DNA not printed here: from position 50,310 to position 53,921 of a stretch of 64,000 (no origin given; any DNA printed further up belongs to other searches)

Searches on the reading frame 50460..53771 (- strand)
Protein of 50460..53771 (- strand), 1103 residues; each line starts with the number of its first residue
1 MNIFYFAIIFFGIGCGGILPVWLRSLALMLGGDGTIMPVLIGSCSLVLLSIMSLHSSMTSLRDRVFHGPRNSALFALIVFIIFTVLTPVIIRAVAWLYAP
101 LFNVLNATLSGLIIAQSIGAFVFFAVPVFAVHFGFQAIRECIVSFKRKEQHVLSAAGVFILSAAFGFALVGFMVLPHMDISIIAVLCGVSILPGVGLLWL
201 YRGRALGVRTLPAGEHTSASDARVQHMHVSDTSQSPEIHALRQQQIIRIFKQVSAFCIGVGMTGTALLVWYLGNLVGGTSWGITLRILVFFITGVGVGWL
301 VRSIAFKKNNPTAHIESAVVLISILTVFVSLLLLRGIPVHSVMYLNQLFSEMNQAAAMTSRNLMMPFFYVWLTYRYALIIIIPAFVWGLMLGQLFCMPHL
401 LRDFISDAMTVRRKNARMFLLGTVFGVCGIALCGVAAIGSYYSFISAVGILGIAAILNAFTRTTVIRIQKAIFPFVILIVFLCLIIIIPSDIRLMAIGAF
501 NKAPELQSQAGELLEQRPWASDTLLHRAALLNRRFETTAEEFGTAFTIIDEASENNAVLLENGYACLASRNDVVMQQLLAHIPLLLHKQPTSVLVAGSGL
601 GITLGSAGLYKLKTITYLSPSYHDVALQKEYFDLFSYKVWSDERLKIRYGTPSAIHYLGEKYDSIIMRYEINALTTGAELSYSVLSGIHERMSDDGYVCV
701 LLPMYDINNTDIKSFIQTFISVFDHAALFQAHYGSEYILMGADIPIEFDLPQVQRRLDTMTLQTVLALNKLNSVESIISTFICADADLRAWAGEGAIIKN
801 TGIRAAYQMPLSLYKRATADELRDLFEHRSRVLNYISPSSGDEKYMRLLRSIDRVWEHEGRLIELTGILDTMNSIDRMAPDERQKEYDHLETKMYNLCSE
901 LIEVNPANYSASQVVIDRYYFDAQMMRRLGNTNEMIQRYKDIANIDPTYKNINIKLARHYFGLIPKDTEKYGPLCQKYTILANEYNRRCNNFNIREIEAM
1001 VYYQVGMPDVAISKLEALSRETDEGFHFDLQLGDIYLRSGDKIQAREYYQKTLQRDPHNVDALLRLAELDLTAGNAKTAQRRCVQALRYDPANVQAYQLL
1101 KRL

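Call 6: search_protein_families(library=ncbifam, proteins=[window:50460-53771:-], max_evalue=1)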
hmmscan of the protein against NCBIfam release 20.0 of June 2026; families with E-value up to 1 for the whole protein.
window:50460-53771:- (1103 aa): 15 families
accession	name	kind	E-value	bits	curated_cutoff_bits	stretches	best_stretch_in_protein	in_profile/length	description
TIGR02917.1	PEP_TPR_lipo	equivalog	6.6e-13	47.4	312.2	1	1006-1103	445-542/899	XrtA/PEP-CTERM system TPR-repeat protein PrsT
NF002010.0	PRK00811.1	equivalog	2.2e-08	33.7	260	1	557-731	46-222/287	polyamine aminopropyltransferase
NF008520.0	PRK11447.1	equivalog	5e-07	27.9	858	1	1016-1088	593-665/1157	cellulose synthase complex outer membrane protein BcsC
TIGR00417.1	speE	equivalog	4.1e-06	26.2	249.55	1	548-667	32-151/271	spermidine synthase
TIGR02521.1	type_IV_pilW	equivalog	4.5e-06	26.4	154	1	1026-1096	31-101/234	type IV pilus biogenesis/stability protein PilW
NF047507.1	TPR_BatC_Lepto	exception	0.00017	21.2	175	1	1000-1062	66-132/214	TPR repeat-containing protein BatC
NF033920.0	C39_PA2778_fam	equivalog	0.00026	20.5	150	1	1004-1091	168-255/255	PA2778 family cysteine peptidase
TIGR02795.1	tol_pal_ybgF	equivalog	0.00049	20.7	90.1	1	1032-1083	45-99/119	tol-pal system protein YbgF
NF040959.1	MamA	equivalog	0.00052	19.5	200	1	1000-1099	45-144/204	magnetosome protein MamA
NF033758.1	gliding_GltE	equivalog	0.0063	15.5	225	1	1038-1100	132-194/411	adventurous gliding motility TPR repeat lipoprotein GltE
TIGR03939.1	PGA_TPR_OMP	equivalog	0.0079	14.4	366.65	1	1044-1101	104-161/800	poly-beta-1,6 N-acetyl-D-glucosamine export porin PgaA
NF040561.1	PrimPol_Msp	equivalog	0.018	13.6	200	1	1030-1099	29-97/515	CRISPR-associated primase-polymerase type A1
NF008757.0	PRK11788.1-5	equivalog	0.019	14.1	363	1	1027-1091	181-245/388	lipopolysaccharide assembly protein LapB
NF052400.1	M48_BAM_BepA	equivalog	0.041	12.7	570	1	998-1101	313-416/483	beta-barrel assembly-enhancing protease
NF002725.1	PRK02603.1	equivalog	0.1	12.6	143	1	1022-1077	69-123/173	photosystem I assembly protein Ycf3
